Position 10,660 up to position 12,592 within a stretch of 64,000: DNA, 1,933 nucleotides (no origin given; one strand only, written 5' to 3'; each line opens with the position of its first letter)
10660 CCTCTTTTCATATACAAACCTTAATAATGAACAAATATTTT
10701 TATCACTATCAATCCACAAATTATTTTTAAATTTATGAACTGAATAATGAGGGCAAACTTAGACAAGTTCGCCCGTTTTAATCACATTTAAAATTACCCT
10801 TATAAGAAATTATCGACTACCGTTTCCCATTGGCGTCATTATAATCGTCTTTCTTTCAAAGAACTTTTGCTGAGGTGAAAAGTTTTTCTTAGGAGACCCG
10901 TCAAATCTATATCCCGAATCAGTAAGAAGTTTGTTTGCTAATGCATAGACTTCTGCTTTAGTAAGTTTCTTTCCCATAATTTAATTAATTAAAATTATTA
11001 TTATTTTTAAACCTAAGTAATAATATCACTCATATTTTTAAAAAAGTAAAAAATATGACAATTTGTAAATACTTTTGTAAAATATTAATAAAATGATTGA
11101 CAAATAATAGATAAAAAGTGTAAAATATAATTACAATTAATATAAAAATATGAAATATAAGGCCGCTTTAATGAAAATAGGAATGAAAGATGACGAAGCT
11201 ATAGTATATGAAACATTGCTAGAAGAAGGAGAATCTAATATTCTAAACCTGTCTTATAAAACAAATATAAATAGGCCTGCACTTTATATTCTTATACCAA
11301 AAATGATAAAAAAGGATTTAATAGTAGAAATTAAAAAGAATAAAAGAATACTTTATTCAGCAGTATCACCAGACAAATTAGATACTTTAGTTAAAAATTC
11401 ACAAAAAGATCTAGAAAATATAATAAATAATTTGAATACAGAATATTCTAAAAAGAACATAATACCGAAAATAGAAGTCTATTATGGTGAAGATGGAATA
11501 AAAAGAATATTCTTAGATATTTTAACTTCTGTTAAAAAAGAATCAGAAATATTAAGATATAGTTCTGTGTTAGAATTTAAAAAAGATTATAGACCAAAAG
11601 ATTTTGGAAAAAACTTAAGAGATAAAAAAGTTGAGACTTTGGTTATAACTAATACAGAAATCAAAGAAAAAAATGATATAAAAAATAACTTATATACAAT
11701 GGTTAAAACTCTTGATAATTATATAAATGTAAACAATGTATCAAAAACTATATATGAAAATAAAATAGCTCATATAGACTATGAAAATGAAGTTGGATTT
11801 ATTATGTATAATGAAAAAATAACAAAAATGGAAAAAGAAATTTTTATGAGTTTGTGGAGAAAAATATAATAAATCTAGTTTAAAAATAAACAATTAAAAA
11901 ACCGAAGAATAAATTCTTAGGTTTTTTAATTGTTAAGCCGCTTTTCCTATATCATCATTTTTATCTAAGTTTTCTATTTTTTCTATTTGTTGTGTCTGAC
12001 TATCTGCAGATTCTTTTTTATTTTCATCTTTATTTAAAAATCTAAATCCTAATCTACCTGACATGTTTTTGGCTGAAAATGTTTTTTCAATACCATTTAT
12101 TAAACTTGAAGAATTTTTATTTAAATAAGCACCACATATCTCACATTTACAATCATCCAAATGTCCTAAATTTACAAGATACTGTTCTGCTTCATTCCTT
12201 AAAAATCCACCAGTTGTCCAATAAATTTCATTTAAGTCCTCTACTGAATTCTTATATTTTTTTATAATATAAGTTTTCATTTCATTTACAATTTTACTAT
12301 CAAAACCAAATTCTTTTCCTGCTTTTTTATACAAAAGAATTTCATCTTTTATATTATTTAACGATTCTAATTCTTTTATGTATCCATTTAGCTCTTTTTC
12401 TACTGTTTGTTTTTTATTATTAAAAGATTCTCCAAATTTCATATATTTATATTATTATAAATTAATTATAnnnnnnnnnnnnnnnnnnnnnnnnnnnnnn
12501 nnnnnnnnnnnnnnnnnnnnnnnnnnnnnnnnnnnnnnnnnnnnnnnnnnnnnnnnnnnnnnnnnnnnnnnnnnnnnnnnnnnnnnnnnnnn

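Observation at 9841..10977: Cassette-like array: unrelated small ORFs each preceded by the same repeated promoter module and a private terminator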

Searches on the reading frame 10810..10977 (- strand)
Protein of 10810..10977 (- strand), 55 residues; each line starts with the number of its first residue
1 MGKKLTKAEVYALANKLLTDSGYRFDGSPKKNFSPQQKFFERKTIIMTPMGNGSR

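Call 8: search_protein_families(library=pfam, proteins=[window:10810-10977:-], max_evalue=1)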
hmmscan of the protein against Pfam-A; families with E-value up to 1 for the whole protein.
window:10810-10977:- (55 aa): 0 families

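Call 9: search_protein_families(library=phrogs, proteins=[window:10810-10977:-], max_evalue=1)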
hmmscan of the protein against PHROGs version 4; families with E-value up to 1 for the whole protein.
window:10810-10977:- (55 aa): 0 families

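Call 29: search_protein_families(library=padloc, proteins=[window:10810-10977:-], max_evalue=1)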
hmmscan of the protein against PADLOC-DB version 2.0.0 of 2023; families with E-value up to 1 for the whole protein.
window:10810-10977:- (55 aa): 0 families

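Call 50: find_homologous_proteins(query=A4, max_evalue=0.01)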
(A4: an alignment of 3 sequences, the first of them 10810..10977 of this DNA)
Query A4 (3 sequences) (55 aa, profile of the alignment): 35 proteins with E <= 0.01 among 35 candidates.
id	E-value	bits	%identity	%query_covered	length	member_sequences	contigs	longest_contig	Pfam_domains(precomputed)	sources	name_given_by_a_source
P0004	7.8e-35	136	100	100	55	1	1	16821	-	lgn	-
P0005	2.2e-33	132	85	100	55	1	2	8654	-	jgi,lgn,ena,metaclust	metaclust:\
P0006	9.6e-31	123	65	100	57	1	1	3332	-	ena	-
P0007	2.8e-30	122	78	100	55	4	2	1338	-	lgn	-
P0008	8.6e-30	120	75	100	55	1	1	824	-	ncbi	-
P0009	6.2e-29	117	69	100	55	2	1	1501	-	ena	-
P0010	4.0e-28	115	75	100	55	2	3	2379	-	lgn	-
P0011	7.4e-25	104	67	100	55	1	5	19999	-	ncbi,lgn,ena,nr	ncbi:MAG: hypothetical protein KBB91_02555 [Candidatus Pacebacteria bacterium]|nr:hypothetical prote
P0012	8.1e-25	104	73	100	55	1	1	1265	-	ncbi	-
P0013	8.2e-25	104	69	100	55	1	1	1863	-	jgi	jgi:hypothetical protein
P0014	3.2e-24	102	68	100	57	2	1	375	-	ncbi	-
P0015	4.7e-24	102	74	96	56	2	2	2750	-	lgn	-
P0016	2.2e-23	100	65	100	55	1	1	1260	-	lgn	-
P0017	4.8e-23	99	73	89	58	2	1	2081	-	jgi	jgi:hypothetical protein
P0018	2.2e-22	97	67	100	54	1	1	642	-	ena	-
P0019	7.8e-22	95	66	96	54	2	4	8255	-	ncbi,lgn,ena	-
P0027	3.3e-16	77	58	87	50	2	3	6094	-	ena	-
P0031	2.9e-14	70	58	96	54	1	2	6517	-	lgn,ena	-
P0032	9.4e-13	66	55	96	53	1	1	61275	-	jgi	jgi:hypothetical protein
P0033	1.4e-12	65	48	100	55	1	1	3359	-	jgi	-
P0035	8.5e-12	63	55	89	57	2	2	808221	-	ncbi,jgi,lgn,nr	ncbi:hypothetical protein IPF86_01845 [Candidatus Nomurabacteria bacterium]|jgi:hypothetical protein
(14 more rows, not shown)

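Call 51: find_encoding_contigs(protein=P0011, flank=6000, max_places=3)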
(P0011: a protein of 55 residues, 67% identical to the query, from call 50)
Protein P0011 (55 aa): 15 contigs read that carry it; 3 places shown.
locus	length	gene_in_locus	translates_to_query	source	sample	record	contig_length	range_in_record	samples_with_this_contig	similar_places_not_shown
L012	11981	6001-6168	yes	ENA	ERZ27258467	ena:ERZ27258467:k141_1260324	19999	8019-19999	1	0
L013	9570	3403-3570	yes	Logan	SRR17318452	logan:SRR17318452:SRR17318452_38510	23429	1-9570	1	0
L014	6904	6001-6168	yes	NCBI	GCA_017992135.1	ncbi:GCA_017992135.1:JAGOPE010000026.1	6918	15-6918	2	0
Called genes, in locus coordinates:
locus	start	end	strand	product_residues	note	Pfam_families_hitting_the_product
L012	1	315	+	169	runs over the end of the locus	PF01936:NYN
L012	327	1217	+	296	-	-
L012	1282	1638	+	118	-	PF01258:zf-dskA_traR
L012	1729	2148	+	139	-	-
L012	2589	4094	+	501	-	PF13541:ChlI, PF00158:Sigma54_activat (weak), PF01078:Mg_chelatase, PF07728:AAA_5, PF00493:MCM, PF13335:Mg_chelatase_C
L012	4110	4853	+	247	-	PF01978:TrmB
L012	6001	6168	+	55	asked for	-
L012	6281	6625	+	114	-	-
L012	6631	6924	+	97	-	-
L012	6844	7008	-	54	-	-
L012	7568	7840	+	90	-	-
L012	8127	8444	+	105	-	-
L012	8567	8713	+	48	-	-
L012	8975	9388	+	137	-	-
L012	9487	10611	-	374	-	PF01476:LysM, PF23446:LysM1_NFP_LYK (faint), PF23473:LysM3_LYK4_5 (weak), PF01476:LysM, PF01551:Peptidase_M23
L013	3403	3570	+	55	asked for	-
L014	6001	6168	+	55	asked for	-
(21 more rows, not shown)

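Call 52: find_encoding_contigs(protein=P0035, flank=6000, max_places=2)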
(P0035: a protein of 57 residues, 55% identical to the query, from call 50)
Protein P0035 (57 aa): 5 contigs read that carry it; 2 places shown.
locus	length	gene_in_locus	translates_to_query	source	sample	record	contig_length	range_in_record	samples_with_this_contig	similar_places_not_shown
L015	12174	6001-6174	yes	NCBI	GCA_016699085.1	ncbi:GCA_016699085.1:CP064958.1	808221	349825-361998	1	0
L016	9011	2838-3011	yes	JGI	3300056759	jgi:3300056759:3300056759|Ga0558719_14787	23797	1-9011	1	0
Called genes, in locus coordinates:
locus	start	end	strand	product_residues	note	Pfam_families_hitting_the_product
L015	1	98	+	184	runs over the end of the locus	-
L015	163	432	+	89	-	-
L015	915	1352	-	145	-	-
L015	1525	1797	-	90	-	PF00216:Bac_DNA_binding, PF18291:HU-HIG (weak)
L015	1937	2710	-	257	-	PF01978:TrmB (weak), PF12802:MarR_2 (faint), PF25212:HVO_A0114 (weak)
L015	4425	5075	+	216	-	-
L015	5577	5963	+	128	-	-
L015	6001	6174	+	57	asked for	-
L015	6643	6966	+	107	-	-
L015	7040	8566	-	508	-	PF12072:RNase_Y_N, PF00013:KH_1 (weak), PF01966:HD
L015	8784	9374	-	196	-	PF00574:CLP_protease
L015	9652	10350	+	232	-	-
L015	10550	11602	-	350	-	PF05697:Trigger_N, PF05698:Trigger_C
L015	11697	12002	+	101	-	-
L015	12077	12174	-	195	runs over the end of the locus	PF00719:Pyrophosphatase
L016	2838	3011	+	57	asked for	-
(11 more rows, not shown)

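Call 53: find_encoding_contigs(protein=P0032, flank=6000, max_places=2)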
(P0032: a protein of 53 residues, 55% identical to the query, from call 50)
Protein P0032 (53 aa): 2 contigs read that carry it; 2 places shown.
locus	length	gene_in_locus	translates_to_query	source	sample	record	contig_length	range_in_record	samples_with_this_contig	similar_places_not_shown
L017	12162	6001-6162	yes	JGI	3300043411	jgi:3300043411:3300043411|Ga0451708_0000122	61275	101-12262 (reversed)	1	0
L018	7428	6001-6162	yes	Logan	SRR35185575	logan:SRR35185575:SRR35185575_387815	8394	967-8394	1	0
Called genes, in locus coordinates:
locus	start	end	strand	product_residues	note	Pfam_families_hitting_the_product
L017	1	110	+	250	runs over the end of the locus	PF04402:SIMPL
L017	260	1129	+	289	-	-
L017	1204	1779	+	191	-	-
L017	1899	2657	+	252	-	PF01978:TrmB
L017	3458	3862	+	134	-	-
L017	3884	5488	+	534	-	PF05731:TROVE, PF25045:vWA_Ro60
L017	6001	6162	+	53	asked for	-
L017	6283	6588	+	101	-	-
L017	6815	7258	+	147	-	-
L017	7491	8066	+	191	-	-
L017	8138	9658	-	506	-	PF12072:RNase_Y_N, PF00013:KH_1 (weak), PF01966:HD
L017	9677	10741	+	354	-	-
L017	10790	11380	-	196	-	PF00574:CLP_protease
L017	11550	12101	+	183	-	-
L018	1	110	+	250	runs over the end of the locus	PF04402:SIMPL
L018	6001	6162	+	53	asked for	-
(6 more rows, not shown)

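Call 54: find_encoding_contigs(protein=P0019, flank=6000, max_places=3)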
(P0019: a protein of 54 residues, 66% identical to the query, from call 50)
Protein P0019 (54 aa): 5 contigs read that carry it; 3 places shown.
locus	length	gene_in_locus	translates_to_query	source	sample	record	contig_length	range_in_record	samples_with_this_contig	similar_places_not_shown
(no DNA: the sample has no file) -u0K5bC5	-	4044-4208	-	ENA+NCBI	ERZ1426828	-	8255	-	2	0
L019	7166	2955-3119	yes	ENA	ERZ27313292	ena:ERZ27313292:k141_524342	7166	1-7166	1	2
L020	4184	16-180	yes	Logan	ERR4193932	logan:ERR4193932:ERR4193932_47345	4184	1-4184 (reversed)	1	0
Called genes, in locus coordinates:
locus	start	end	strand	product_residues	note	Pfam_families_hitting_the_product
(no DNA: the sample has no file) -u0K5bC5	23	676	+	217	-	-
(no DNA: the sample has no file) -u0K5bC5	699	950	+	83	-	PF04832:SOUL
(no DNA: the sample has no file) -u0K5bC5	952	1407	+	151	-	-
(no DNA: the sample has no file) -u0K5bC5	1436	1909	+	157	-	PF00293:NUDIX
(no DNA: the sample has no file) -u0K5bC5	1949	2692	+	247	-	PF01978:TrmB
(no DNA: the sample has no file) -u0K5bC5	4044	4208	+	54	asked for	-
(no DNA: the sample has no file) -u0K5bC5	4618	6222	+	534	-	PF05731:TROVE, PF25045:vWA_Ro60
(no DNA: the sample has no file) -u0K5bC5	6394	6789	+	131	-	-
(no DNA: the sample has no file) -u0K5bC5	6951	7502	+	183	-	-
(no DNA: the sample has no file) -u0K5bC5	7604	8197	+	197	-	-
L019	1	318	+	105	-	?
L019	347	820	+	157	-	PF00293:NUDIX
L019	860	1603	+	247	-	PF01978:TrmB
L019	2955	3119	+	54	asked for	-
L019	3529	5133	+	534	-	PF05731:TROVE, PF25045:vWA_Ro60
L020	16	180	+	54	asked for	-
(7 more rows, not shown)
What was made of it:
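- A TrmB-like gene is always nearby (calls 51-54). A Ro60-type RNA-binding protein is encoded in some arrays (calls 53, 54).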

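Call 90: search_solved_structures(query=A10, max_evalue=10, show_alignments=2)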
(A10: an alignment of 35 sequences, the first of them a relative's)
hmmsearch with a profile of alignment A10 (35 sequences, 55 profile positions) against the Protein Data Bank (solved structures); distinct sequences matched with E-value up to 10: 2.
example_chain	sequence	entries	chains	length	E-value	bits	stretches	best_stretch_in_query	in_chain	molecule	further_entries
9hig_H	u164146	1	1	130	0.33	14.1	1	7-46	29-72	Small ribosomal subunit protein uS8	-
5j4o_A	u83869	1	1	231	6.7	10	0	6-39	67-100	Spectrin alpha chain, erythrocytic 1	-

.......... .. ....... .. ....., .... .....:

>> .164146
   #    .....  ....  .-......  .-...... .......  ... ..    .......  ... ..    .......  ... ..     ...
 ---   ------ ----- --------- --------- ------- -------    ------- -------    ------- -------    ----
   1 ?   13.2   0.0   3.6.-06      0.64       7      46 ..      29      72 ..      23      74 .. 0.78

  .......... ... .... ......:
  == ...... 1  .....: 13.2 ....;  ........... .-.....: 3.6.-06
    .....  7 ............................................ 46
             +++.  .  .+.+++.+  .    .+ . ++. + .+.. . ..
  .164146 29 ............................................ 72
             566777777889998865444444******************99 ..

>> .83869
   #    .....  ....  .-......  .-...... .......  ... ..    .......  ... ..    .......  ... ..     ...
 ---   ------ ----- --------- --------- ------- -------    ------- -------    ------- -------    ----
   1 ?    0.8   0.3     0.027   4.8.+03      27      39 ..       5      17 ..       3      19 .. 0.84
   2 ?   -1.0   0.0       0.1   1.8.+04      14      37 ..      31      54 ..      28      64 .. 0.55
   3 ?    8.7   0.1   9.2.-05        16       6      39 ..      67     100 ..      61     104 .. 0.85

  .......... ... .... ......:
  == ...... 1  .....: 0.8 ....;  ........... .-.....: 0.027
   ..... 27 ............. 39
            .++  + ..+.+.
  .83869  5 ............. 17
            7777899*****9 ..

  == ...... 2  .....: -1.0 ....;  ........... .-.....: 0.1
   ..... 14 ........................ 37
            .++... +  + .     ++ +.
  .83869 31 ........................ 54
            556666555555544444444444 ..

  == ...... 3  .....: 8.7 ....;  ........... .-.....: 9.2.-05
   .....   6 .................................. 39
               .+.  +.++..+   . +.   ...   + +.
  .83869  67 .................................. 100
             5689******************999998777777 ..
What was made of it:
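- Nothing indicates that ORF55 binds RNA: there is no family or structure match (calls 8, 90).
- Tried and rejected: The ORF55 profile has no PDB relative; the best hit is uS8 at E 0.33 (call 90).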

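Call 91: search_protein_families(library=ncbifam, proteins=[window:10810-10977:-], max_evalue=0.1)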
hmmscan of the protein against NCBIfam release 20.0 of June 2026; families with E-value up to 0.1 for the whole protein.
window:10810-10977:- (55 aa): 0 families
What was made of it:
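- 10810..10977 (-): ORF55, the conserved 55-aa protein that heads the array (C-terminus ....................). No Pfam, NCBIfam or PDB match (calls 8, 90, 91).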

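Call 98: find_encoding_contigs(protein=P0031, flank=6000, max_places=2)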
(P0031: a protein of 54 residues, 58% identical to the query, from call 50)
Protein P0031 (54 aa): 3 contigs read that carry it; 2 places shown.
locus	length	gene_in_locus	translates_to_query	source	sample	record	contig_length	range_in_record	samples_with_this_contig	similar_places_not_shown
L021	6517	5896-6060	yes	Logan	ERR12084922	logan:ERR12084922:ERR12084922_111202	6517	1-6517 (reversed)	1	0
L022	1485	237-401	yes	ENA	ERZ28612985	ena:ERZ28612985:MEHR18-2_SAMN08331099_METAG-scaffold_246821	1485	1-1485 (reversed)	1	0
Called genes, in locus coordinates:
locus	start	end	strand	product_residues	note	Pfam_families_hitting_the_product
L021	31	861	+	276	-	-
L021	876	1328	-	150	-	-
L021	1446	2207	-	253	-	-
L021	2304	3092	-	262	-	-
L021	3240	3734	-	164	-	-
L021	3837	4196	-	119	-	-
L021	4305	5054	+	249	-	PF01978:TrmB, PF03965:Penicillinase_R (weak)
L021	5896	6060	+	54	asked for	-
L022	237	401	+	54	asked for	-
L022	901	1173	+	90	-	-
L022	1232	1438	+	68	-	-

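Call 99: find_encoding_contigs(protein=P0027, flank=6000, max_places=2)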
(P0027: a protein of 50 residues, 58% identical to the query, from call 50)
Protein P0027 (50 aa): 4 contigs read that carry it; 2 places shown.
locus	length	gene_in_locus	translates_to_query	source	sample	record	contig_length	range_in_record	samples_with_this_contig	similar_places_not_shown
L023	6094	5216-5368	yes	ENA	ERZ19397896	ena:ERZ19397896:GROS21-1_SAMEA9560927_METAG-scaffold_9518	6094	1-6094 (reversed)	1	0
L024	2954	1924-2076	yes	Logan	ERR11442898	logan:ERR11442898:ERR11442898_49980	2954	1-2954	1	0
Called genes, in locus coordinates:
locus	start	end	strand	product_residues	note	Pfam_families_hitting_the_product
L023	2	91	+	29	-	?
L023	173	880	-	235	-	PF01479:S4, PF00849:PseudoU_synth_2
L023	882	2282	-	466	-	PF04932:Wzy_C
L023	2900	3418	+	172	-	-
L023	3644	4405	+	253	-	PF01978:TrmB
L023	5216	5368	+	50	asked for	-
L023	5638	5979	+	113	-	-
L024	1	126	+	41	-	?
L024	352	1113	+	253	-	PF01978:TrmB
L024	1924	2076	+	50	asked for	-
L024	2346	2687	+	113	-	-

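Call 100: find_encoding_contigs(protein=P0033, flank=6000, max_places=2)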
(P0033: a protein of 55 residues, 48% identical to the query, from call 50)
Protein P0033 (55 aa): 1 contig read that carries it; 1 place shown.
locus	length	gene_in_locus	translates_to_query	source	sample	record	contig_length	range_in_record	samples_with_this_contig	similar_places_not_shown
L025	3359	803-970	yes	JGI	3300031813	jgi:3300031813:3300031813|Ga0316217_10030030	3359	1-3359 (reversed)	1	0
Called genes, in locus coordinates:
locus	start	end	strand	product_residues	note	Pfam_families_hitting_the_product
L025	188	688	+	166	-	-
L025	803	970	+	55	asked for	-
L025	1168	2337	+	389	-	-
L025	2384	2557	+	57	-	-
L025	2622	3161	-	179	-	PF18306:LDcluster4, PF02481:DNA_processg_A (weak)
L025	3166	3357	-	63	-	?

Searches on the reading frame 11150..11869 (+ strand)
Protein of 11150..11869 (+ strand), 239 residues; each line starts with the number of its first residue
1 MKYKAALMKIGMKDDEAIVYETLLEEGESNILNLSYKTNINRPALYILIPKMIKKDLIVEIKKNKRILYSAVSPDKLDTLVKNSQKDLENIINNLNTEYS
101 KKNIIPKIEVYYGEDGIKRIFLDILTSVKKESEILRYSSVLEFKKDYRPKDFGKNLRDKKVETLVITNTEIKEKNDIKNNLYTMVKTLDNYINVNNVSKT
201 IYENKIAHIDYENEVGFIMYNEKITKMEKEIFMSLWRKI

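Call 8: search_protein_families(library=pfam, proteins=[window:11150-11869:+], max_evalue=1)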
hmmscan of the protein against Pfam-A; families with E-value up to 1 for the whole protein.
window:11150-11869:+ (239 aa): 3 families
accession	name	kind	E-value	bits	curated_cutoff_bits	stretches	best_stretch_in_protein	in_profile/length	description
PF01978.25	TrmB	-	3.1e-11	43.4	25.6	1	7-74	1-67/68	Sugar-specific transcriptional regulator TrmB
PF25361.1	AAA_lid_RFC1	-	0.01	15.7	34.9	1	72-97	19-44/59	RFC1-like, AAA+ ATPase lid domain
PF01055.32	Glyco_hydro_31_2nd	-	0.082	12.7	23.5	1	140-230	53-146/328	Glycosyl hydrolases family 31 TIM-barrel domain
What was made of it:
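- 11150..11869 (+): TrmB-like winged-helix regulator (239 aa), a distant paralogue of the 247-253-aa TrmB-like gene that precedes the arrays in relatives. Pfam TrmB, E 3e-11 (call 8).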

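Call 9: search_protein_families(library=phrogs, proteins=[window:11150-11869:+], max_evalue=1)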
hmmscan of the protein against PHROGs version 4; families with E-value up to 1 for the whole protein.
window:11150-11869:+ (239 aa): 2 families
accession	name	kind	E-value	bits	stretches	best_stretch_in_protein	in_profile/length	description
phrog_3027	-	unknown function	0.04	15.2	0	93-128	25-60/73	-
phrog_20880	-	unknown function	0.22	12.5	1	23-75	34-86/110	-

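Call 29: search_protein_families(library=padloc, proteins=[window:11150-11869:+], max_evalue=1)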
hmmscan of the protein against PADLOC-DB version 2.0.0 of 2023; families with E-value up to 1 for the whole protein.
window:11150-11869:+ (239 aa): 0 families

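Call 91: search_protein_families(library=ncbifam, proteins=[window:11150-11869:+], max_evalue=0.1)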
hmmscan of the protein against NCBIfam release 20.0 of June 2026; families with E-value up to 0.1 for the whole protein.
window:11150-11869:+ (239 aa): 4 families
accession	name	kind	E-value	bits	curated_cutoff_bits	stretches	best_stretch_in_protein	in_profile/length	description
NF047392.1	TransRegTrmBHalo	equivalog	3e-05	23.2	500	1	14-101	20-103/349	HTH-type sugar sensing transcriptional regulator TrmB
NF040851.1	tran_reg_TrmB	equivalog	4.2e-05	22.8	600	1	5-101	9-101/338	HTH-type sugar-sensing transcriptional regulator TrmB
TIGR02337.1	HpaR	equivalog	0.0075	16.1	121.2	1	7-102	21-117/130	homoprotocatechuate degradation operon regulator HpaR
TIGR01884.1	cas_HTH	subfamily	0.044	13.2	60.2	1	7-67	135-196/202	CRISPR-associated CARF protein Csa3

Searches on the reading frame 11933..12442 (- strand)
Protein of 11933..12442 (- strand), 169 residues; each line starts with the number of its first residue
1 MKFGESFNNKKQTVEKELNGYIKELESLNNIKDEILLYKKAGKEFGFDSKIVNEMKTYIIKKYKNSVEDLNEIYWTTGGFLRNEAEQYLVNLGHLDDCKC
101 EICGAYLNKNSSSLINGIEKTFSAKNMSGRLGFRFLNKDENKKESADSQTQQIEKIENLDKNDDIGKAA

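Call 8: search_protein_families(library=pfam, proteins=[window:11933-12442:-], max_evalue=1)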
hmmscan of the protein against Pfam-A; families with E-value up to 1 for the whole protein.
window:11933-12442:- (169 aa): 2 families
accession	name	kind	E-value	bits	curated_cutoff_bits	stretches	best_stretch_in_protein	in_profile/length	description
PF25497.1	COR-B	-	0.04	14.2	27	1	57-163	27-124/145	C-terminal of Roc, COR-B domain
PF07967.19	zf-C3HC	-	0.052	14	22.2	1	52-131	8-57/132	NuBaID N-terminal domain (aka zf-C3HC)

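Call 9: search_protein_families(library=phrogs, proteins=[window:11933-12442:-], max_evalue=1)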
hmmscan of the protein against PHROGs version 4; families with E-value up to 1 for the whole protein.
window:11933-12442:- (169 aa): 1 family
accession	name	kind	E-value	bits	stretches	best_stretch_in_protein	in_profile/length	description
phrog_11155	-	unknown function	0.054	14.5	1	67-105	24-62/67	-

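Call 29: search_protein_families(library=padloc, proteins=[window:11933-12442:-], max_evalue=1)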
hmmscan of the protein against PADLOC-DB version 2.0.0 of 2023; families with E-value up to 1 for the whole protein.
window:11933-12442:- (169 aa): 1 family
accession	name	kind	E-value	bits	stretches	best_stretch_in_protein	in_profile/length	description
PDLC03860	LmuB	-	0.0048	13.5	1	9-157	222-346/565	-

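Call 91: search_protein_families(library=ncbifam, proteins=[window:11933-12442:-], max_evalue=0.1)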
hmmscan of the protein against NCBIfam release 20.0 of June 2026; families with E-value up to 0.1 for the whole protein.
window:11933-12442:- (169 aa): 3 families
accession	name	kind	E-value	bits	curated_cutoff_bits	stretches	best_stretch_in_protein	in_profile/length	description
TIGR02338.1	gimC_beta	equivalog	0.02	14.9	73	1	9-43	24-58/110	prefoldin subunit beta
NF010247.0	PRK13694.1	subfamily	0.025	14.3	94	1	9-55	5-55/83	hypothetical protein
NF009854.0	PRK13320.1-6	equivalog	0.043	13.3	414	1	11-53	180-219/243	type III pantothenate kinase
